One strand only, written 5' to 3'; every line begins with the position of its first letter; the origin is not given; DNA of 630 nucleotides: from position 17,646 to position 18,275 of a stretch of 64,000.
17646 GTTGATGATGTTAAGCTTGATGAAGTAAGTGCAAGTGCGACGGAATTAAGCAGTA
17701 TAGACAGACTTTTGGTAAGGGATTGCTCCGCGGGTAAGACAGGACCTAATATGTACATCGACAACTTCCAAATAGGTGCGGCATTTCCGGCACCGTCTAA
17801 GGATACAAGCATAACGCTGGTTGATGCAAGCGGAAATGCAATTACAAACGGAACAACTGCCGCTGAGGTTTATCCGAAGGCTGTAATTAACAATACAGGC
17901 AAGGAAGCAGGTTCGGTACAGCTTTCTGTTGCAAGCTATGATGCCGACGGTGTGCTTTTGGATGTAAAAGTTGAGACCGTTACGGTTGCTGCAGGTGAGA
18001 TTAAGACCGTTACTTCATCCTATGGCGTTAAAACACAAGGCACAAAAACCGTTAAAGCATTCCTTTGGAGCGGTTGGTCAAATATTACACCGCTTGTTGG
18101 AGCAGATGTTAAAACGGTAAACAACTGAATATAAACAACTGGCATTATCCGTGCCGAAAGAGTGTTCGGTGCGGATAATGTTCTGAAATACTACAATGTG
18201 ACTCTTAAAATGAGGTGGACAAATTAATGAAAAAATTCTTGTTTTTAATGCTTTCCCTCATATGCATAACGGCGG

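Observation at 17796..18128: A shared extreme-C-terminal module of about 100 aa on six otherwise anchorless secreted proteins may be a docking module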

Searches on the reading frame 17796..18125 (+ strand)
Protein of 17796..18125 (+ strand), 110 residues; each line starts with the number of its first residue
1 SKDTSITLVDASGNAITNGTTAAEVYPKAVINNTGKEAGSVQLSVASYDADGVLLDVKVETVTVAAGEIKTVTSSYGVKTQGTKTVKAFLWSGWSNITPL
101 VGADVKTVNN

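Call 8: find_homologous_proteins(query=window:17796-18125:+, max_evalue=0.01)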
Query window:17796-18125:+: 14 candidates shared short words with the query, none scored E <= 0.01.

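Call 9: search_solved_structures(query=A1, max_evalue=10, show_alignments=2)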
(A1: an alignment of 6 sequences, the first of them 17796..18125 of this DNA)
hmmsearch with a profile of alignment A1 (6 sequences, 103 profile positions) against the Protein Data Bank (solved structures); distinct sequences matched with E-value up to 10: 9.
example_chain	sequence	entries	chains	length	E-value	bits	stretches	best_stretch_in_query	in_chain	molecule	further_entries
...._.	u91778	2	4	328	0.056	16.8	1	39-91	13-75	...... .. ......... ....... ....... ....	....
4jsn_D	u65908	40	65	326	0.057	16.8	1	39-91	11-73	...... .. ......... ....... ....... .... | mLST8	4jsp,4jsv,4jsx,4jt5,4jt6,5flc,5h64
7tzo_C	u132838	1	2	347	0.062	16.7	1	39-91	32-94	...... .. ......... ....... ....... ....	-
9zbj_B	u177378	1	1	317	0.062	16.7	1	40-91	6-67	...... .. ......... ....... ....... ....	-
9zbk_B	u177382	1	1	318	0.062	16.7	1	40-91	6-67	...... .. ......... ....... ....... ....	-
6qt9_A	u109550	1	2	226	0.16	15.4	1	31-86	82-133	ORF 25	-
6qt9_C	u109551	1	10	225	0.17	15.3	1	31-86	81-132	ORF 25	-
2i14_A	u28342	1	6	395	0.46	13.9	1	21-94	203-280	Nicotinate-nucleotide pyrophosphorylase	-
3wms_A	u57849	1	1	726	3.5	11.1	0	23-45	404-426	Alpha-cyclodextrin glucanotransferase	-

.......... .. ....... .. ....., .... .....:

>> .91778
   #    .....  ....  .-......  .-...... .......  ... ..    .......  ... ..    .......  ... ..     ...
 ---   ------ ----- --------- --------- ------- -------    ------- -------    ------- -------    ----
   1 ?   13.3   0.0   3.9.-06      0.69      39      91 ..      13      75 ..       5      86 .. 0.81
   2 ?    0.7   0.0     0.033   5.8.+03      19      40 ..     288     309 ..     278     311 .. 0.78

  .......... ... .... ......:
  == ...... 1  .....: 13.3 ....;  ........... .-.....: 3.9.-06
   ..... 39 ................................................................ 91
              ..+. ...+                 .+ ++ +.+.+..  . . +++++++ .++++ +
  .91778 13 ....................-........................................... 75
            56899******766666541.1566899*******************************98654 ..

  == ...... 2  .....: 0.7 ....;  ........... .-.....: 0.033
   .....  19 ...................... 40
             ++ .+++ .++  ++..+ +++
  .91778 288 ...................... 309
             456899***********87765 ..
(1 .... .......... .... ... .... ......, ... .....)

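Call 12: find_homologous_proteins(query=A1, max_evalue=0.01)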
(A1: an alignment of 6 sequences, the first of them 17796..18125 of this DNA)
Query A1 (6 sequences) (110 aa, profile of the alignment): 1 proteins with E <= 0.01 among 1146 candidates.
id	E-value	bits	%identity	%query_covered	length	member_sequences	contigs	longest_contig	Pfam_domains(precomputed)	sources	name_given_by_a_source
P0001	1.3e-23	101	60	14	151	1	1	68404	-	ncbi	-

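Call 15: find_encoding_contigs(protein=P0001, flank=10000, max_places=3)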
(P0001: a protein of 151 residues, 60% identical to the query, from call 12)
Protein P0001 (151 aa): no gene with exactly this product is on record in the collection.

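Call 18: search_protein_representatives(alignment_id=A1)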
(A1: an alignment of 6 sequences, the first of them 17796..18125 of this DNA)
Query: 6 sequences, 103 profile positions. Proteins with E-value up to 0.001 (for the whole library): 59; up to 1e-10: 4; up to 1e-30: 0. The best 59 are listed.
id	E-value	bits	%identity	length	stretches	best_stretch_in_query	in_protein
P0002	1.4e-27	112.0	-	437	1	2-103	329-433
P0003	6.5e-27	109.8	-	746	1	2-103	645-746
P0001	4.0e-24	100.8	-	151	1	2-103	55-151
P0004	2.3e-23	98.4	-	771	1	7-103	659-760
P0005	2.9e-09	53.1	-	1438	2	28-98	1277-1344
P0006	2.0e-07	47.2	-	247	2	15-99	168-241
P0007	3.4e-07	46.4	-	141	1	21-95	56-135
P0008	1.4e-06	44.5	-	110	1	3-98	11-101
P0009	3.0e-06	43.4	-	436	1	8-98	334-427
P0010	5.2e-06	42.7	-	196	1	22-99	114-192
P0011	1.2e-05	41.5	-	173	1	11-98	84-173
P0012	2.2e-05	40.7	-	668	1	2-99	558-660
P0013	2.2e-05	40.6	-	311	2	13-103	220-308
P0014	2.7e-05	40.4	-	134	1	31-99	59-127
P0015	3.3e-05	40.1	-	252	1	18-100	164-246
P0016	4.2e-05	39.7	-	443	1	29-99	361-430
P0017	4.8e-05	39.6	-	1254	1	15-96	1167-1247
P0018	4.9e-05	39.5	-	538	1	27-100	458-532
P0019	6.1e-05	39.2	-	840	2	21-99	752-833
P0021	1.0e-04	38.5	-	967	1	21-96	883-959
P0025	1.3e-04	38.2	-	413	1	18-98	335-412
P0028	1.6e-04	37.9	-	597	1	16-97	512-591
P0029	1.7e-04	37.8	-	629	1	16-98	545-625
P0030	1.7e-04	37.8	-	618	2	34-102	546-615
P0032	1.9e-04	37.6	-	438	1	8-99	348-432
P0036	2.4e-04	37.3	-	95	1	30-100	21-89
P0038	2.9e-04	37.1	-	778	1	37-100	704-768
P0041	3.2e-04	36.9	-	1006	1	16-100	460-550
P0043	3.4e-04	36.8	-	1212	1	8-99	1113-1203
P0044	3.6e-04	36.8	-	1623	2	36-99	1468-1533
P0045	4.3e-04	36.5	-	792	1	14-97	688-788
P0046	5.1e-04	36.3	-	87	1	24-100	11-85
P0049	6.0e-04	36.0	-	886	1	25-100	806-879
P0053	7.9e-04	35.7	-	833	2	22-98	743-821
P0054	8.0e-04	35.6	-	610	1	6-99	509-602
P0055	8.0e-04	35.6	-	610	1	16-99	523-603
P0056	8.4e-04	35.6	-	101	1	24-99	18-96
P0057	8.4e-04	35.6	-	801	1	34-102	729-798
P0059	9.4e-04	35.4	-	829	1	11-92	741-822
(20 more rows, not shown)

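Call 20: predict_structure(alignment_id=A1)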
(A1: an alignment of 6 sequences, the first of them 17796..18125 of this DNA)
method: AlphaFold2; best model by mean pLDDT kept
length: 110 residues; sequences in the alignment: 6
mean_pLDDT: 86.8   pTM: 0.78
mean pLDDT of the five models: 86.8, 85.4, 85.2, 78.7, 72.4
residues with pLDDT >= 90: 67; 70-90: 30; 50-70: 13; < 50: 0
segments of 3 or more residues with pLDDT < 50: none
pLDDT, mean of each block of 10 residues (from residue 1): 86 91 93 88 93 93 91 92 89 64 74
secondary structure, 60 per line:
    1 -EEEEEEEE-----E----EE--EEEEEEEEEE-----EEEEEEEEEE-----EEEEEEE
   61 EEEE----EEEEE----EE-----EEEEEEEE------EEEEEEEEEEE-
elements in order: E2-9 E24-33 E39-48 E54-64 E69-73 E85-92 E99-109
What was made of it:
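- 17796..18128 (+): Module copy 1, the C-terminus of p682 (two lectin-like regions plus Big_5). It is the best family member in the window. AlphaFold model pLDDT 86.8 with 7 strands (call 20).
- On Dockerin (PF00404): The predicted structure is all-beta with 7 strands (call 20).
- The AlphaFold model has pLDDT 86.8 and is all-beta (call 20).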

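Call 25: fold_search(model_id=the predicted structure, library=pdb)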
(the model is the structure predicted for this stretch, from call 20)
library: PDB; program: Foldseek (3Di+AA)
matches with E <= 10: 1687; with E <= 0.001: 0
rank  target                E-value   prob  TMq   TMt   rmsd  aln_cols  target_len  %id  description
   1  6d8g_A                1.6e-03  1.00  0.59  0.10   5.4       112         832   14  D341A D367A calcium binding mutant of Bacteroides uniformis beta-glucuronidase 2 (released 2018-10-17)
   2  6d8g_B                2.2e-03  1.00  0.55  0.09   6.3       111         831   14  D341A D367A calcium binding mutant of Bacteroides uniformis beta-glucuronidase 2 (released 2018-10-17)
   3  5uj6_A                2.4e-03  1.00  0.55  0.09   6.3       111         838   14  Crystal Structure of Bacteroides Uniformis beta-glucuronidase (released 2017-06-28)
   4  5uj6_B                3.0e-03  1.00  0.55  0.09   6.3       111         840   14  Crystal Structure of Bacteroides Uniformis beta-glucuronidase (released 2017-06-28)
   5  4i3g_B                3.1e-03  1.00  0.56  0.10   6.2       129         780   20  Crystal Structure of DesR, a beta-glucosidase from Streptomyces venezuelae in complex with D-glucose. (released 2013-02-20)
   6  7ms2_B                3.3e-03  1.00  0.59  0.11   4.3       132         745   16  Three-dimensional structure of a GH3 Beta-glucosidase from Clostridium thermocellum in complex with glycerol (released 2022-05-18)
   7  8dku_A                3.4e-03  1.00  0.61  0.21   4.0       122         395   13  CryoEM structure of the A. aeolicus WzmWzt transporter bound to the native O antigen (released 2022-09-21)
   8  7ms2_A                3.8e-03  1.00  0.58  0.11   4.3       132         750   16  Three-dimensional structure of a GH3 Beta-glucosidase from Clostridium thermocellum in complex with glycerol (released 2022-05-18)
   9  8xru_A                4.2e-03  1.00  0.58  0.11   4.8       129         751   15  The crystal structure of a GH3 enzyme CcBgl3B with glycerol (released 2024-04-10)
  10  4i3g_A                4.4e-03  1.00  0.54  0.10   6.4       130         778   22  Crystal Structure of DesR, a beta-glucosidase from Streptomyces venezuelae in complex with D-glucose. (released 2013-02-20)
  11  9lql_B                4.6e-03  1.00  0.58  0.11   4.3       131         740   15  Structure of STG-hydrolyzing beta-glucosidase 1 (PSTG1) complexed with heptyl 1-thio-beta-D-glucopyranoside (released 2026-02-04)
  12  5mhm_B                4.8e-03  1.00  0.59  0.12   3.9       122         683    8  FXIIIa in complex with the inhibitor ZED1630 (released 2017-12-20)
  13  9lql_D                4.8e-03  1.00  0.58  0.11   4.3       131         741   15  Structure of STG-hydrolyzing beta-glucosidase 1 (PSTG1) complexed with heptyl 1-thio-beta-D-glucopyranoside (released 2026-02-04)
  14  7k2t_C                4.8e-03  1.00  0.53  0.19   5.1       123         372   12  Mg2+/ATP-bound structure of the full-length WzmWzt O antigen ABC transporter in lipid nanodiscs (released 2021-01-13)
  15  7uzs                  5.1e-03  1.00  0.61  0.13   4.1       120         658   14  Protein 4.2 (local refinement from consensus reconstruction of ankyrin complex classes) (released 2022-07-20)
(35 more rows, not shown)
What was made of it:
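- Closest known: Accessory Ig/Fn3-like domains of GH2 and GH3 enzymes. Same: They are the best structural matches (call 25).
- The best Foldseek matches are non-binding accessory domains of GH2/GH3 enzymes, transglutaminase barrels and similar (call 25). The Wzt carbohydrate-binding domain is among the Foldseek hits (call 25). The Foldseek matches are weak and generic (call 25).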

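Call 26: search_protein_families(library=pfam, proteins=[P0005, P0017, P0043, P0044, P0041, P0021, P0049, P0019], max_evalue=0.001)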
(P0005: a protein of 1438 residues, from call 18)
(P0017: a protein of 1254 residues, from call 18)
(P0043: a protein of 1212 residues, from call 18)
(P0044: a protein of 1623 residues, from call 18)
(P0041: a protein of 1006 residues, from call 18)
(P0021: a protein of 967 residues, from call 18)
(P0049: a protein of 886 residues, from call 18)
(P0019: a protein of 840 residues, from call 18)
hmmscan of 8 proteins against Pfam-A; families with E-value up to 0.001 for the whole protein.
P0005 (1438 aa): 0 families

P0017 (1254 aa): 0 families

P0043 (1212 aa): 7 families
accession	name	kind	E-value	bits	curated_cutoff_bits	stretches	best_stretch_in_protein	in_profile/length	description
PF25390.1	WD40_RLD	-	4.4e-70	237.3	150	1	36-322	37-343/363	RCC1-like domain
PF00415.24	RCC1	-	1.6e-54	182.7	21.7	6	48-94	1-50/50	Regulator of chromosome condensation (RCC1) repeat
PF13540.12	RCC1_2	-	9.3e-44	146.6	22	4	81-110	1-30/30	Regulator of chromosome condensation (RCC1) repeat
PF13290.12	CHB_HEX_C_1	-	5.9e-27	93.8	22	2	965-1030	2-67/67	Chitobiase/beta-hexosaminidase C-terminal domain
PF13287.12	Fn3_assoc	-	2.7e-26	91.9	23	2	977-1033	3-59/59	Fn3 associated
PF02368.24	Big_2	-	3.4e-09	36.9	22.8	1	445-502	11-68/79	Bacterial Ig-like domain (group 2)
PF25384.1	Alsin_RLD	-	8.2e-09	35.7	100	1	50-149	243-351/405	Alsin RCC1-like domain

P0044 (1623 aa): 0 families

P0041 (1006 aa): 1 family
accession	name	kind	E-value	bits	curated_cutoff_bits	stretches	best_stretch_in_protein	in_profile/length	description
PF03629.24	SASA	-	1.4e-13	51.4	24.8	1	643-883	3-208/226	Carbohydrate esterase, sialic acid-specific acetylesterase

P0021 (967 aa): 2 families
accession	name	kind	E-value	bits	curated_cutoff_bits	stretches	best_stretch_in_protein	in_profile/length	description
PF13205.12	Big_5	-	7.9e-06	27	23.6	0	272-360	22-105/105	Bacterial Ig-like domain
PF17957.7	Big_7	-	2.5e-05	25.2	24.1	1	371-438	1-70/70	Bacterial Ig domain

P0049 (886 aa): 0 families

P0019 (840 aa): 0 families

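Call 27: search_protein_families(library=pfam, proteins=[P0053, P0059, P0057, P0045, P0038, P0012, P0029, P0030, P0054, P0055], max_evalue=0.001)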
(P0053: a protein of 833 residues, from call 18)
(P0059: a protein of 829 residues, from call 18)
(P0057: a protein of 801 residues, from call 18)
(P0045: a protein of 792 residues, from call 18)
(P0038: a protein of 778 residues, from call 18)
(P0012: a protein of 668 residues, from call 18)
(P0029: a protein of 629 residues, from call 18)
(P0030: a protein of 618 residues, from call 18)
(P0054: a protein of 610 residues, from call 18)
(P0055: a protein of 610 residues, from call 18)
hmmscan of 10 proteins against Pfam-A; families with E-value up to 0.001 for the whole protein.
P0053 (833 aa): 1 family
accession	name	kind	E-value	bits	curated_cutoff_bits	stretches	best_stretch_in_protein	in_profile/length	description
PF13205.12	Big_5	-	0.00039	21.5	23.6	0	338-392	40-94/105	Bacterial Ig-like domain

P0059 (829 aa): 0 families

P0057 (801 aa): 3 families
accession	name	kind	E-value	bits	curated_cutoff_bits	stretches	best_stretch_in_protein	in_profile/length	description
PF13517.12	FG-GAP_3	-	1.6e-24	86.7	26.9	3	274-343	1-60/61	FG-GAP-like repeat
PF01839.29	FG-GAP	-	1.7e-22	79.3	22.1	3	329-344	5-20/37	FG-GAP repeat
PF05257.22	CHAP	-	9e-10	39.4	26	1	66-151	4-81/81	CHAP domain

P0045 (792 aa): 1 family
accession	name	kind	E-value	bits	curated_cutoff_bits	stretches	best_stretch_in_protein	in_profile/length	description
PF13205.12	Big_5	-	1e-09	39.5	23.6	1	599-682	23-105/105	Bacterial Ig-like domain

P0038 (778 aa): 1 family
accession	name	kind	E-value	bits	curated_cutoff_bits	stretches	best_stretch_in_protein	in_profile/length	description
PF20578.4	aBig_2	-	7.8e-16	58.1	27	1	49-114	19-86/89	Atrophied bacterial Ig domain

P0012 (668 aa): 0 families

P0029 (629 aa): 1 family
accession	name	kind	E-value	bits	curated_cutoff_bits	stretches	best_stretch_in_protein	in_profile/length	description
PF20578.4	aBig_2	-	1.8e-22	79.3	27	2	208-277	14-87/89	Atrophied bacterial Ig domain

P0030 (618 aa): 4 families
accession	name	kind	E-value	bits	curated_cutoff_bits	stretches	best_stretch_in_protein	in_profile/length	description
PF13290.12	CHB_HEX_C_1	-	3.6e-29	101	22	2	235-293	6-64/67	Chitobiase/beta-hexosaminidase C-terminal domain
PF13287.12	Fn3_assoc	-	2.9e-27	95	23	2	241-295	1-55/59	Fn3 associated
PF07523.18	Big_3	-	1.9e-16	60.5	21.2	2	75-139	2-68/68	Bacterial Ig-like domain (group 3)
PF00963.24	Cohesin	-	3.5e-06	27.7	24.1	1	400-502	11-126/139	Cohesin domain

P0054 (610 aa): 1 family
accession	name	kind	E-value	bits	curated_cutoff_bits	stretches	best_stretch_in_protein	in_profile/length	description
PF18889.6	Beta_helix_3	-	1.5e-06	28.7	27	0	208-230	1-20/20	Beta helix repeat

P0055 (610 aa): 1 family
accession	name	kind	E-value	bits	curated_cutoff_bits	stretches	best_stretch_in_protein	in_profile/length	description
PF02018.23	CBM_4_9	-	9.8e-08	32.9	25.9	2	222-306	4-77/136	Carbohydrate binding domain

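Call 28: search_protein_families(library=ncbifam, proteins=[window:17796-18125:+, P0008, P0036, P0006, P0046], max_evalue=1)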
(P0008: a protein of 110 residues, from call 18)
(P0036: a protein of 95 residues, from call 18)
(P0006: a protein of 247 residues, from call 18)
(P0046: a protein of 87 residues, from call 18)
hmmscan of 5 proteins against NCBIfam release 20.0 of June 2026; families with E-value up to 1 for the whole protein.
window:17796-18125:+ (110 aa): 3 families
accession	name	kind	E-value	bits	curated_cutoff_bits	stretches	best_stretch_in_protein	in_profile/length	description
NF038353.1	FxLYD_dom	domain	7e-06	25.8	23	1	30-73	10-54/71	FxLYD domain-containing protein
NF033506.0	PACE-CTERM-PROT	exception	0.00057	18.7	110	1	25-80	501-556/627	putative S-layer protein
NF058581.1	CPR_Pam_pilin_C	domain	0.0087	16.2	55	1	31-107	11-83/148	Pam pilus system pilin subunit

P0008 (110 aa): 0 families

P0036 (95 aa): 0 families

P0006 (247 aa): 2 families
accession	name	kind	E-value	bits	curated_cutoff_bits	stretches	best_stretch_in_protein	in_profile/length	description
TIGR04183.1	Por_Secre_tail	domain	0.039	13.9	23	0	90-130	7-47/72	T9SS type A sorting domain-containing protein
NF005172.0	PRK06646.1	equivalog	0.11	12.3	260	1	36-99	87-148/154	DNA polymerase III subunit chi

P0046 (87 aa): 0 families
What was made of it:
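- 17796..18128 (+): It is the only copy that passes NCBIfam FxLYD_dom: 25.8 bits against a cut-off of 23 (call 28).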

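Call 29: search_protein_families(library=pfam, proteins=[P0008, P0036, P0006, P0046, P0028, P0018, P0016, P0032, P0009, P0025], max_evalue=0.1)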
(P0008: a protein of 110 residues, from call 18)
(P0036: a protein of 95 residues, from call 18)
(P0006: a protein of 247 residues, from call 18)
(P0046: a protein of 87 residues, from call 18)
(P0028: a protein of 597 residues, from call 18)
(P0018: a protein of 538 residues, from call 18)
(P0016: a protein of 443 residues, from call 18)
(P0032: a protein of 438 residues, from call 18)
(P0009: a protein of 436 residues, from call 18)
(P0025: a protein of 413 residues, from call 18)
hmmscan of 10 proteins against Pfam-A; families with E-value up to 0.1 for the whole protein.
P0008 (110 aa): 0 families

P0036 (95 aa): 0 families

P0006 (247 aa): 0 families

P0046 (87 aa): 1 family
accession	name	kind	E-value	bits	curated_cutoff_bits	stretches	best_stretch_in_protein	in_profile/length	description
PF07705.17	CARDB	-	0.03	15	22.7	1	12-68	22-77/101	CARDB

P0028 (597 aa): 2 families
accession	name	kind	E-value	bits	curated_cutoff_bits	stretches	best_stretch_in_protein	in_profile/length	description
PF00963.24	Cohesin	-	2.3e-13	51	24.1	1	34-156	3-114/139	Cohesin domain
PF19789.6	DUF6273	-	2.6e-13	50.6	23.5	1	271-485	19-171/172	Domain of unknown function (DUF6273)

P0018 (538 aa): 5 families
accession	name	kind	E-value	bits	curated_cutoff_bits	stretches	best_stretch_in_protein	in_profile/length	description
PF13306.12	LRR_5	-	3.1e-77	257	27.7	3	286-395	14-121/127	BspA type Leucine rich repeat region (6 copies)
PF13855.12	LRR_8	-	1.3e-14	54.1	27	1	83-127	11-56/61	Leucine rich repeat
PF23952.1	LRR_EndoS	-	0.0025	18.4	27.9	0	200-257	58-116/116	Endo-beta-N-acetylglucosaminidase EndoS LRR domain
PF25421.1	DUF7891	-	0.037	14.6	27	0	279-318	40-78/90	Domain of unknown function (DUF7891)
PF12497.13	ERbeta_N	-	0.061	13.7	25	0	34-81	60-107/114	Estrogen receptor beta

P0016 (443 aa): 1 family
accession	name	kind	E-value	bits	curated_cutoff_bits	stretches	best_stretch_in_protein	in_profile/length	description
PF19789.6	DUF6273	-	2.8e-19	70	23.5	1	100-319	7-171/172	Domain of unknown function (DUF6273)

P0032 (438 aa): 2 families
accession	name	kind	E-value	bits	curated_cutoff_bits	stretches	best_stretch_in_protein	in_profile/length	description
PF13290.12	CHB_HEX_C_1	-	4e-24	84.8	22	1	277-341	2-66/67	Chitobiase/beta-hexosaminidase C-terminal domain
PF13287.12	Fn3_assoc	-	2.6e-19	69.5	23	1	287-344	1-58/59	Fn3 associated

P0009 (436 aa): 0 families

P0025 (413 aa): 5 families
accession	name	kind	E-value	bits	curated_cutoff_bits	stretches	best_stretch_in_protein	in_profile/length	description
PF13306.12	LRR_5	-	7.2e-63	210.6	27.7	2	176-303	1-126/127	BspA type Leucine rich repeat region (6 copies)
PF13855.12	LRR_8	-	5.4e-09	36.1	27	0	217-262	10-56/61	Leucine rich repeat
PF12799.13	LRR_4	-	0.00012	22.7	27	0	255-295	1-39/44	Leucine Rich repeats (2 copies)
PF23952.1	LRR_EndoS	-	0.0051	17.5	27.9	0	243-287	44-91/116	Endo-beta-N-acetylglucosaminidase EndoS LRR domain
PF00207.28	A2M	-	0.019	15.2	21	0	191-222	19-52/92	Alpha-2-macroglobulin family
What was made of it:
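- Closest known: Dockerin modules of cellulosomes. Different: Some cohesin-bearing proteins themselves end in the module (calls 27, 29).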

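Call 33: find_homologous_proteins(query=A2, max_evalue=0.001)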
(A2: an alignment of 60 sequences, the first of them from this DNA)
Query A2 (60 sequences) (110 aa, profile of the alignment): 1 proteins with E <= 0.001 among 927 candidates.
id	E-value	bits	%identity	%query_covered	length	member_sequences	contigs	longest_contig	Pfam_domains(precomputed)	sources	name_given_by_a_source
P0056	1.2e-14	72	41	15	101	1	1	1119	-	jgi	-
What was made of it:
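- Tried and rejected: find_homologous_proteins (word-indexed), all three searches spent: the p682 module gave nothing; the six-module profile gave only p151 itself; the 60-member profile gave only P0056 (calls 8, 12, 33).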

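Call 59: search_protein_families(library=ncbifam, alignment_id=A2, max_evalue=0.05)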
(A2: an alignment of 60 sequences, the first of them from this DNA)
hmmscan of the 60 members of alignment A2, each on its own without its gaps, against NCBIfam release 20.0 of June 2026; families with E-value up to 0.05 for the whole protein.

A. member 1, seq(110 aa): 3 families
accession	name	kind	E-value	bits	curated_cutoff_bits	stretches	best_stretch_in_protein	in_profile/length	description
NF038353.1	FxLYD_dom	domain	7e-06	25.8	23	1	30-73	10-54/71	FxLYD domain-containing protein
NF033506.0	PACE-CTERM-PROT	exception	0.00057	18.7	110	1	25-80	501-556/627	putative S-layer protein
NF058581.1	CPR_Pam_pilin_C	domain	0.0087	16.2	55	1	31-107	11-83/148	Pam pilus system pilin subunit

B. families by the number of members that match (of 60 scanned): 14 families
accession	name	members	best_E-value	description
NF033506.0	PACE-CTERM-PROT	3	6.1e-05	putative S-layer protein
NF038353.1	FxLYD_dom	1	7e-06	FxLYD domain-containing protein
TIGR01644.1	phage_P2_V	1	0.0074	phage baseplate assembly protein V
NF058581.1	CPR_Pam_pilin_C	1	0.0087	Pam pilus system pilin subunit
NF002647.0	PRK02318.1-3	1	0.012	mannitol-1-phosphate 5-dehydrogenase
NF004934.0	PRK06287.1-5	1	0.012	cobalt transport protein CbiN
NF011676.0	PRK15095.1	1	0.013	FKBP-type peptidyl-prolyl cis-trans isomerase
NF045741.1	MPN162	1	0.023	MPN162 family protein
TIGR03886.1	lyase_spl_fam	1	0.023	spore photoproduct lyase family protein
TIGR02922.1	TIGR02922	1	0.028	TIGR02922 family protein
NF010274.0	PRK13719.1-3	1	0.034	conjugal transfer transcriptional regulator TraJ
NF012200.0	choice_anch_D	1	0.038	choice-of-anchor D domain-containing protein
NF011598.0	PRK15023.1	1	0.041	L-serine ammonia-lyase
NF007506.1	PRK10101.1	1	0.05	curli minor subunit CsgB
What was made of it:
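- On FxLYD domain (NCBIfam NF038353): None of the other 59 members reaches E 0.05 (calls 28, 59).
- In NCBIfam, 1 of 60 members passes FxLYD_dom (calls 28, 59).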
